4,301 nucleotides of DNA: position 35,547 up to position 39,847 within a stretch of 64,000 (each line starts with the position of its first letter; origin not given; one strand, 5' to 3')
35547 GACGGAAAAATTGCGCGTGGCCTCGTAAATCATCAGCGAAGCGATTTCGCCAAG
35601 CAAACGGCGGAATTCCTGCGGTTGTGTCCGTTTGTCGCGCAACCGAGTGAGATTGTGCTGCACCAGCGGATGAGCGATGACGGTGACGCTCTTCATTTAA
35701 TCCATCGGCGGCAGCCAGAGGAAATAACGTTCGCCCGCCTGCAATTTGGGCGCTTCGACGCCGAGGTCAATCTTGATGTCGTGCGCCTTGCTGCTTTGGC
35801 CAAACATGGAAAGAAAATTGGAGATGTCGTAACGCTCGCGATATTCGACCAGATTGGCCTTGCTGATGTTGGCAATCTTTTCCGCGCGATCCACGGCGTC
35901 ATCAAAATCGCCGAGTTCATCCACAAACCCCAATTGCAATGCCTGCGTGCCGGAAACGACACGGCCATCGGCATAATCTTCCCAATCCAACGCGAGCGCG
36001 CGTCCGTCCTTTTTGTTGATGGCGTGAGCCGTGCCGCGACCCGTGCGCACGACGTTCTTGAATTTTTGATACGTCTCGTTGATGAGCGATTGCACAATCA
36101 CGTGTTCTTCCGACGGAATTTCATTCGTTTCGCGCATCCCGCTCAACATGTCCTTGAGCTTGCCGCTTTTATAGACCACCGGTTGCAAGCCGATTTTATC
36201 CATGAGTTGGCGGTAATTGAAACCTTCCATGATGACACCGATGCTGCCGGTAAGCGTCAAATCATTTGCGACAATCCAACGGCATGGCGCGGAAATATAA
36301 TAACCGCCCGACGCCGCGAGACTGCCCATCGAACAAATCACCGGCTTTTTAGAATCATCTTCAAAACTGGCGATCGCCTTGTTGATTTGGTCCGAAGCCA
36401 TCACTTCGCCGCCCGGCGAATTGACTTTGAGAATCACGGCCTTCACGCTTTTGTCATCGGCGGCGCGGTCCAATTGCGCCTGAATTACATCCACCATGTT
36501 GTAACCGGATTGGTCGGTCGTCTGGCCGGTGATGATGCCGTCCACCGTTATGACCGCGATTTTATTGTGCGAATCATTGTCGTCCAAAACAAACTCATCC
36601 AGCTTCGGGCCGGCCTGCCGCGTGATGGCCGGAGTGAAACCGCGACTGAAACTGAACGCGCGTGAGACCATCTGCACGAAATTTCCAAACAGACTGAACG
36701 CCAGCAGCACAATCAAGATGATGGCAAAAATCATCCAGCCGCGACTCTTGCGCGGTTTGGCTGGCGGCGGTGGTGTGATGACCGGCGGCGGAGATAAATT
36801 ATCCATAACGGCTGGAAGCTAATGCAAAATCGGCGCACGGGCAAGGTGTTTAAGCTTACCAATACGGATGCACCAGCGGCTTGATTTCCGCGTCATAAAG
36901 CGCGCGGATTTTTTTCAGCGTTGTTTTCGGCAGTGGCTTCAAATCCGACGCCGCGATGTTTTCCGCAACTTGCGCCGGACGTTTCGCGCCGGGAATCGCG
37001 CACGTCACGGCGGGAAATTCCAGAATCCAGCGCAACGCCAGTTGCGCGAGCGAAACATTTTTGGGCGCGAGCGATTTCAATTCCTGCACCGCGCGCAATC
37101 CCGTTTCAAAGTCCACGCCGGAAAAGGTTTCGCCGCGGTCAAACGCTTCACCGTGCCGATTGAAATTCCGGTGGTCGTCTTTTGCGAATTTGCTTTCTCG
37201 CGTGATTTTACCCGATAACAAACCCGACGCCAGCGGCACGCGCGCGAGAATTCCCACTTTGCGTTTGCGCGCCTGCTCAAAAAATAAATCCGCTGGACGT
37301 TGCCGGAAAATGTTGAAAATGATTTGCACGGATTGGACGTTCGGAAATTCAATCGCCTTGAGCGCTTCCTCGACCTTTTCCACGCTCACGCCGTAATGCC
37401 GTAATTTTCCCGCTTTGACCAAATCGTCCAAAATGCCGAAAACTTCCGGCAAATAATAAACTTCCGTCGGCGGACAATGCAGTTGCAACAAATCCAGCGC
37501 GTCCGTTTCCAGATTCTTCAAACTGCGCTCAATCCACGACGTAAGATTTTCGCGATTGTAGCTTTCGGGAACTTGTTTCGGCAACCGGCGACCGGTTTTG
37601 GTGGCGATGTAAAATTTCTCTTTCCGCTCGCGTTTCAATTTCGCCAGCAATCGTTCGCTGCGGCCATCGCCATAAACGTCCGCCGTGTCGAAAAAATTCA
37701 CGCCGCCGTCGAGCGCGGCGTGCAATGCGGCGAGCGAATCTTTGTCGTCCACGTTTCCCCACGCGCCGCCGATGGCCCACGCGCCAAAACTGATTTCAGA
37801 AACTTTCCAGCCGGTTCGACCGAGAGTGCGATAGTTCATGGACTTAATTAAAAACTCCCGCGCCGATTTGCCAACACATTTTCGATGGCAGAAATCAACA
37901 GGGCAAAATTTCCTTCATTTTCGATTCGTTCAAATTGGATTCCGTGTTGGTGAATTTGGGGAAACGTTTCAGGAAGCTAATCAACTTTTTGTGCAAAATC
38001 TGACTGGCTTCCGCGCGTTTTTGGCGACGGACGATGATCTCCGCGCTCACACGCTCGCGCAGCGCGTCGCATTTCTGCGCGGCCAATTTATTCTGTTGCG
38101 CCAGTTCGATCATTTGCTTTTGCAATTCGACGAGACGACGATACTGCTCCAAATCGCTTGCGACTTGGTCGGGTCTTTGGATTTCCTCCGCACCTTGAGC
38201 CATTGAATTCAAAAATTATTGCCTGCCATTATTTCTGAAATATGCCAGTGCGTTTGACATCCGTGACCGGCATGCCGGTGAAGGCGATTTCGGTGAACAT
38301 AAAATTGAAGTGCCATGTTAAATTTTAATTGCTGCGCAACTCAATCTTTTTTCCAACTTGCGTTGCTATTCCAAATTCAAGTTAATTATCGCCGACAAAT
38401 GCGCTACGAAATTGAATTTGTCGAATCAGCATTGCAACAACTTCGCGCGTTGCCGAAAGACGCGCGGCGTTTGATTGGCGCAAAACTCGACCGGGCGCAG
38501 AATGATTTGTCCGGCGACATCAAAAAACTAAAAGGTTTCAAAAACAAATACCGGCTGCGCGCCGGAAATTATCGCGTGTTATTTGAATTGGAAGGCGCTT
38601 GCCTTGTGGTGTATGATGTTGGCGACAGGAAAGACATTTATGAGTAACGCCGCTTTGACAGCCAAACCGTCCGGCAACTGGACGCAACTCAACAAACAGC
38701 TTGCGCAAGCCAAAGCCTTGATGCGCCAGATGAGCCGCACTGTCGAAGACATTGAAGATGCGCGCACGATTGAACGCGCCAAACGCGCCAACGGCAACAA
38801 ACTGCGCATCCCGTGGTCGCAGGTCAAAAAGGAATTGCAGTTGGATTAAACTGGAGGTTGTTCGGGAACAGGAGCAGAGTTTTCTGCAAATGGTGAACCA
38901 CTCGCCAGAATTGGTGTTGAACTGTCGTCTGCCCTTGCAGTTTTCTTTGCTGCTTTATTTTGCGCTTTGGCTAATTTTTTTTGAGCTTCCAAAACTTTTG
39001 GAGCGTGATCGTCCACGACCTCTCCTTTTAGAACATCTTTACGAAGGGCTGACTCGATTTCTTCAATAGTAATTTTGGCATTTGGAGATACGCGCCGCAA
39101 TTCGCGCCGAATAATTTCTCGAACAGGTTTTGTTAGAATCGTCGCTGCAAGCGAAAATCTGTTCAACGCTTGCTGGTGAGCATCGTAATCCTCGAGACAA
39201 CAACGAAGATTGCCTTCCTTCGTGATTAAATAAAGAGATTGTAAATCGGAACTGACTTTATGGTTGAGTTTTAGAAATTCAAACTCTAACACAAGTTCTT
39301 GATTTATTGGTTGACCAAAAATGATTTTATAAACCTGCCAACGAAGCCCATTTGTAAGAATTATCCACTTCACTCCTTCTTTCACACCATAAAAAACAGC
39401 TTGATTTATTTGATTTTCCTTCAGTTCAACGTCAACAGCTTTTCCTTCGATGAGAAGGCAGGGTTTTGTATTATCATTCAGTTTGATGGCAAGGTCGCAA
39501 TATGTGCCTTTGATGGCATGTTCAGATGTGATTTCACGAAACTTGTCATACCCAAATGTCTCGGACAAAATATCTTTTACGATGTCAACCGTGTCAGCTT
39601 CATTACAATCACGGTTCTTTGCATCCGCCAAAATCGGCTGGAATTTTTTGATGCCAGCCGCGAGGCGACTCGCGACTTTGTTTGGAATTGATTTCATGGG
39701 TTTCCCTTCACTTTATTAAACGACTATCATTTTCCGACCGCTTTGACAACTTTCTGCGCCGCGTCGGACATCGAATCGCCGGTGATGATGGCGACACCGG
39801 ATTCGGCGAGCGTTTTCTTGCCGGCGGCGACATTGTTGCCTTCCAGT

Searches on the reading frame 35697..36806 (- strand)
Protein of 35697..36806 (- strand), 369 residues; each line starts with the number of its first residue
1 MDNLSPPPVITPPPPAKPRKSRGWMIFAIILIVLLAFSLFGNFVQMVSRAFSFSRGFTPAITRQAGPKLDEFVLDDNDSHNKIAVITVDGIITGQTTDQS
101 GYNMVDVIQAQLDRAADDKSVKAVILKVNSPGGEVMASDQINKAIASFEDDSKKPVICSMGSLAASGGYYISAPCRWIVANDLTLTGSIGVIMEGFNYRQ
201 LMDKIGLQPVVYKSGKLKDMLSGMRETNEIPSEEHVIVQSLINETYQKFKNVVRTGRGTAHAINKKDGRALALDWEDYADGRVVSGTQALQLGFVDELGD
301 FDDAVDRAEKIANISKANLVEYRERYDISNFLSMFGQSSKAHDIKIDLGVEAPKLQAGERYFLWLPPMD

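Call 6: search_protein_families(library=pfam, proteins=[window:35697-36806:-])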
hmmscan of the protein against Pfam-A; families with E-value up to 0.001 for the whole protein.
window:35697-36806:- (369 aa): 3 families
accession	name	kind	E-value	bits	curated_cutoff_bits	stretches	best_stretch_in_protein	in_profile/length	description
PF01343.23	Peptidase_S49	-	8.3e-39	133.5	24.9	1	151-314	4-153/154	Peptidase family S49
PF25145.1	NfeD1b_N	-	3.8e-06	27.1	40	1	115-192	25-98/189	NfeD1b, N-terminal domain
PF00574.28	CLP_protease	-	0.00011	22.6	20.2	0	99-169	24-90/182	Clp protease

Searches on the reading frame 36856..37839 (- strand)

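Call 6: search_protein_families(library=pfam, proteins=[window:36856-37839:-])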
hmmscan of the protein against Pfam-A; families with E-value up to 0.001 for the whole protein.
window:36856-37839:- (327 aa): 1 family
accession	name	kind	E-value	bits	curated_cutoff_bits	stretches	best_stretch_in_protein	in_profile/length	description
PF00248.27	Aldo_ket_red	-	1.1e-69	235.1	24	1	15-315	1-290/291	Aldo/keto reductase family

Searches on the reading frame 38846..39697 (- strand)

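Call 26: search_protein_families(library=pfam, proteins=[window:38846-39697:-], max_evalue=0.01)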
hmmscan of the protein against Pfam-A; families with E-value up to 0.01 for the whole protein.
window:38846-39697:- (283 aa): 1 family
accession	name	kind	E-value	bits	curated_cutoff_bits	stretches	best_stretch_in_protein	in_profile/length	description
PF13588.12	HSDR_N_2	-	9.8e-09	35.7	25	1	43-125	12-96/110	Type I restriction enzyme R protein N terminus (HSDR_N)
